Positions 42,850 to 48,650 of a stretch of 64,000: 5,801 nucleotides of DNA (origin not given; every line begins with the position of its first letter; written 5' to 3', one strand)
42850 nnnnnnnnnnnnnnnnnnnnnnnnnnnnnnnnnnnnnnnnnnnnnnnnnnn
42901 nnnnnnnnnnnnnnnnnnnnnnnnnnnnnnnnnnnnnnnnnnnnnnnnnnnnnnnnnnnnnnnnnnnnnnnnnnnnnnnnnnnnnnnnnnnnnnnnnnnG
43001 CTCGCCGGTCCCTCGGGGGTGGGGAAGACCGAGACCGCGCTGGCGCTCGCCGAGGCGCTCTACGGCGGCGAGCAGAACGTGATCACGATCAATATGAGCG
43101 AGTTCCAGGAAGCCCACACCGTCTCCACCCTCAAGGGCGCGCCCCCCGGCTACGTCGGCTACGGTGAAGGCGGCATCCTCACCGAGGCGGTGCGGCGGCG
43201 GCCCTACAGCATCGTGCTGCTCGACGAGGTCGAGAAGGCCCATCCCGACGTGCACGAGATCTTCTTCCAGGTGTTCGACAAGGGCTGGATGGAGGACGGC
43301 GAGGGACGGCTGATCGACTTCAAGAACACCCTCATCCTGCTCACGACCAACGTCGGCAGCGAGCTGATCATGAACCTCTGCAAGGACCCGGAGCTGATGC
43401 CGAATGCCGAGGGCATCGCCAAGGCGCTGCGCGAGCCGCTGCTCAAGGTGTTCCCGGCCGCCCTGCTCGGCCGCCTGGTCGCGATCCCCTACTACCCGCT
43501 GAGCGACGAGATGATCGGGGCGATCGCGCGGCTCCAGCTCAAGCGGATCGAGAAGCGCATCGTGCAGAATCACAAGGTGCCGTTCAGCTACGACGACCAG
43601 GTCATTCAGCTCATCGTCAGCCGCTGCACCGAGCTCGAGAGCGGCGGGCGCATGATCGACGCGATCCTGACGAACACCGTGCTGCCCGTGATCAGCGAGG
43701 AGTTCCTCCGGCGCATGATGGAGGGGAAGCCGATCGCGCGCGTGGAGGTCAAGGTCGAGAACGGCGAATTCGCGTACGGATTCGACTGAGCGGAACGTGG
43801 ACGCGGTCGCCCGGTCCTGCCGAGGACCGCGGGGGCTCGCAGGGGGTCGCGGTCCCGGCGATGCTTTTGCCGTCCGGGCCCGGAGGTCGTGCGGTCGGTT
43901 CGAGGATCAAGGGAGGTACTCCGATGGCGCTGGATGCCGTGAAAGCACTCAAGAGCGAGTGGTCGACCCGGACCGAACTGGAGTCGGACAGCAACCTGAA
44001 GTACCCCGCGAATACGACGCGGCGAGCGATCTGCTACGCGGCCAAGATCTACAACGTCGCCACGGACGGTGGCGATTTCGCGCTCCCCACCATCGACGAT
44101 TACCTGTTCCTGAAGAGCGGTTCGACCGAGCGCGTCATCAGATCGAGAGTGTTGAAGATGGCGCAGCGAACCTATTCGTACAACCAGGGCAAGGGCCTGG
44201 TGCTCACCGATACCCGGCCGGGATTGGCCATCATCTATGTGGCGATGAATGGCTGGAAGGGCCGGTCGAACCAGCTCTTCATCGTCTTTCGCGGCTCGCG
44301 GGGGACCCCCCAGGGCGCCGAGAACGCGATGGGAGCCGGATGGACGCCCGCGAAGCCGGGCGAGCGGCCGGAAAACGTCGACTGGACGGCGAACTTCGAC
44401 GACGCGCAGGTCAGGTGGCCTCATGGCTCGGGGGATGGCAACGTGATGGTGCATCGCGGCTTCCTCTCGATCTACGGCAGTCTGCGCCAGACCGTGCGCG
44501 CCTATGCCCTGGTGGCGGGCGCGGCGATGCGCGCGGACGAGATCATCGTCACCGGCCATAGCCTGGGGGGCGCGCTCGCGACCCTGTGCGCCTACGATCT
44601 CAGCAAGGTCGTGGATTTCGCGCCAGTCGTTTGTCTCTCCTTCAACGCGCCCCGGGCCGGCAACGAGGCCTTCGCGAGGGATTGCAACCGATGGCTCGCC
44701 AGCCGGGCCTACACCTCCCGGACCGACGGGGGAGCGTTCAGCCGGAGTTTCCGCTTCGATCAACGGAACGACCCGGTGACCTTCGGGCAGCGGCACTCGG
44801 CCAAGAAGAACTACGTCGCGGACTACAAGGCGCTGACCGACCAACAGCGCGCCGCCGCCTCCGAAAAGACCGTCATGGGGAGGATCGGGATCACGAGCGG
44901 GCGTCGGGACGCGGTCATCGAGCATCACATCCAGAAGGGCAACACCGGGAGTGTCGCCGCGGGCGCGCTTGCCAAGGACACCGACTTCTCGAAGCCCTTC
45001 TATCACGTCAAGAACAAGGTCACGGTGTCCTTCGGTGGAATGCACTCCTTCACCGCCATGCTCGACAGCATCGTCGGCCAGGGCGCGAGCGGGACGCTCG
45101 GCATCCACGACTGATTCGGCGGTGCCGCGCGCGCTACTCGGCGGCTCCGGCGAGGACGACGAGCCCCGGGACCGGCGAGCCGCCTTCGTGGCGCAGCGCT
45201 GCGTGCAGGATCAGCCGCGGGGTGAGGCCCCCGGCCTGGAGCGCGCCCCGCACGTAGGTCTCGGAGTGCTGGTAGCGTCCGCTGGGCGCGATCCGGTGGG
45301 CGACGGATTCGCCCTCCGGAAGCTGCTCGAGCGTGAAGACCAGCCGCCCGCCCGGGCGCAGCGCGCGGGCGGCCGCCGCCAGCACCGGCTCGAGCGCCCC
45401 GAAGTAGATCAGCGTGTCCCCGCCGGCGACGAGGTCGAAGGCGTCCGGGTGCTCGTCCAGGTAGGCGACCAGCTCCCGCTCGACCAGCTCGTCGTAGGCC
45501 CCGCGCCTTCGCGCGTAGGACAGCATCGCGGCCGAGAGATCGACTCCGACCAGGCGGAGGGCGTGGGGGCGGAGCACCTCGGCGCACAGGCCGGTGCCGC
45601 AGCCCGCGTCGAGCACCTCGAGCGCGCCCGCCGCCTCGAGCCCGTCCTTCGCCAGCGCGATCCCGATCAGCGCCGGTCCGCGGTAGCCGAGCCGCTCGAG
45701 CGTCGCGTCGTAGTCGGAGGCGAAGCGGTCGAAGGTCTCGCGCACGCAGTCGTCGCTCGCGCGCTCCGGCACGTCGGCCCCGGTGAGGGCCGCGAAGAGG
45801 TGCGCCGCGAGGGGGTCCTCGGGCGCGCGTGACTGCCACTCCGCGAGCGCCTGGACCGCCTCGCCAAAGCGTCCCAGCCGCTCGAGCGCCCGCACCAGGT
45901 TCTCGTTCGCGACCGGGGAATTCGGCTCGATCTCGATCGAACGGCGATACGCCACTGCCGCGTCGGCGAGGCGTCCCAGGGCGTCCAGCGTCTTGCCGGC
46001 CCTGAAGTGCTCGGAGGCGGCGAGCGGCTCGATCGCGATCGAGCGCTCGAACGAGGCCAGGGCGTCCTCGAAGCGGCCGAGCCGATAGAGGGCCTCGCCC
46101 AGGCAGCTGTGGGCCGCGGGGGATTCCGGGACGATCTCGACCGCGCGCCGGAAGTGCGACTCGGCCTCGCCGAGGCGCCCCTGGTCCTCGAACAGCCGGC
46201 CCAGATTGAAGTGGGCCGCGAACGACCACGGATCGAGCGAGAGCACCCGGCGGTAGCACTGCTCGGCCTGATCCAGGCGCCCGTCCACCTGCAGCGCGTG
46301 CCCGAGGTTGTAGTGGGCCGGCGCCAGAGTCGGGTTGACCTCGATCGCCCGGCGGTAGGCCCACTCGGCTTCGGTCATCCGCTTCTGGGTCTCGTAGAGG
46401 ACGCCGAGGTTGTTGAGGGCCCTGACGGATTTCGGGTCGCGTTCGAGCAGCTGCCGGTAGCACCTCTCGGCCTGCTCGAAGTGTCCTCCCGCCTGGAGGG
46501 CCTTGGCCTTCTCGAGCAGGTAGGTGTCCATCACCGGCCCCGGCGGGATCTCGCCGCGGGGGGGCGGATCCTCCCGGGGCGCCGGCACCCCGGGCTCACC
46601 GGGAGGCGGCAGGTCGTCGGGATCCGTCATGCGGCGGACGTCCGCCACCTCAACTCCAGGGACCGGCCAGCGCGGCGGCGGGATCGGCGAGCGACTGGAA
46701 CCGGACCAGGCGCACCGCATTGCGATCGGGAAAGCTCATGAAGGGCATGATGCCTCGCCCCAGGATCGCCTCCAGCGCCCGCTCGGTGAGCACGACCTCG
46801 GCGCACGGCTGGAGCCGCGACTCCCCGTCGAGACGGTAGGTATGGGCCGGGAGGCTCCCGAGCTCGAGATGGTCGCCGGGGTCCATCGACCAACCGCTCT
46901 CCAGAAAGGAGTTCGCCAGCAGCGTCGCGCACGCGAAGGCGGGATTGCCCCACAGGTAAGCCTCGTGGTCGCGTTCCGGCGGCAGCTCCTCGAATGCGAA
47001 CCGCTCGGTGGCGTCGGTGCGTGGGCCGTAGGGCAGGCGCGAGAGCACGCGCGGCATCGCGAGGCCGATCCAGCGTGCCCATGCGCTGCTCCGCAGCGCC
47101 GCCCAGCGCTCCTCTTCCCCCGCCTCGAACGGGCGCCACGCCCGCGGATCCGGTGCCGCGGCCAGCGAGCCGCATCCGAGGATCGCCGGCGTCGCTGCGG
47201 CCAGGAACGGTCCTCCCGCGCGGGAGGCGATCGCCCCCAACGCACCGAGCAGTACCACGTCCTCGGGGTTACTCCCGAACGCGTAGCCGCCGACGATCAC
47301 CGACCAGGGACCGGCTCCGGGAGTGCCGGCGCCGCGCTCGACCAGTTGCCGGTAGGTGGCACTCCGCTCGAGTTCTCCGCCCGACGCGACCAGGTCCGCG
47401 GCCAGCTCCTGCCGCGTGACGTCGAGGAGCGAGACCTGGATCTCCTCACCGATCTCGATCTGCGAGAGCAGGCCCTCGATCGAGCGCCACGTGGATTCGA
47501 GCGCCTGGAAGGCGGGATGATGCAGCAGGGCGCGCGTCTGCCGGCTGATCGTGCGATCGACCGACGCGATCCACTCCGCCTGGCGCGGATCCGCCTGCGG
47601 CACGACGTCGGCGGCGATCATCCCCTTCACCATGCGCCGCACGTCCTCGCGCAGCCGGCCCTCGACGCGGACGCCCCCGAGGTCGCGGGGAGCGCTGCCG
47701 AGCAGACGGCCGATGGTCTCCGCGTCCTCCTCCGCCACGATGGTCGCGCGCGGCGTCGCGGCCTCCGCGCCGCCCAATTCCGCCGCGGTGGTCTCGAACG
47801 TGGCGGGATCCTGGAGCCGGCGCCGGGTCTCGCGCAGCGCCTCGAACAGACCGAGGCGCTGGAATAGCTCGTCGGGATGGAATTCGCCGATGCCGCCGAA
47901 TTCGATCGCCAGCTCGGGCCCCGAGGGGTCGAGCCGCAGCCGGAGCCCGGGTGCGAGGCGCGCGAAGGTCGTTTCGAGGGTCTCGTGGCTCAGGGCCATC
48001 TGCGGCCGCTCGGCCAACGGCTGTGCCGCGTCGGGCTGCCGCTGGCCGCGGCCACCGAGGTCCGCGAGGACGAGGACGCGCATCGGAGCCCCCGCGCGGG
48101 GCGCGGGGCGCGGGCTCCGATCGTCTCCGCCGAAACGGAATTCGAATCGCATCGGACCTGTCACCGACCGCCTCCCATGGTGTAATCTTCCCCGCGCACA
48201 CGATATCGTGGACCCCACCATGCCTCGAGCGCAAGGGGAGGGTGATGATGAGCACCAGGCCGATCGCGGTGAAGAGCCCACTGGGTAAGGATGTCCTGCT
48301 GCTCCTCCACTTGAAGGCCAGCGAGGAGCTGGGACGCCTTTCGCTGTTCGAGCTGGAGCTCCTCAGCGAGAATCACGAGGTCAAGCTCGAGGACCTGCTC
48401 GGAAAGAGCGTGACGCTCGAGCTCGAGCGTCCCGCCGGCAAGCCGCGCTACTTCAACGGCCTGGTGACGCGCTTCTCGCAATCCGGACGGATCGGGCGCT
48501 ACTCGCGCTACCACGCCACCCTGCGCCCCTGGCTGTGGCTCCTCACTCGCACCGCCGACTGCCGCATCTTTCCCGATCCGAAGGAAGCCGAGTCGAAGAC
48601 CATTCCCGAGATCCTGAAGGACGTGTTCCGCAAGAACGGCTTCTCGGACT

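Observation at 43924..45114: Lipase_3 alpha/beta-hydrolase after clpV: candidate phospholipase effector without a cognate immunity gene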

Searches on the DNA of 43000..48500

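Call 86: search_rna_families(source=window, start=43000, end=48500, threshold=evalue, max_evalue=0.1)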
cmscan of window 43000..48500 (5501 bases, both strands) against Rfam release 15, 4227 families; matches with E-value up to 0.1: 0.
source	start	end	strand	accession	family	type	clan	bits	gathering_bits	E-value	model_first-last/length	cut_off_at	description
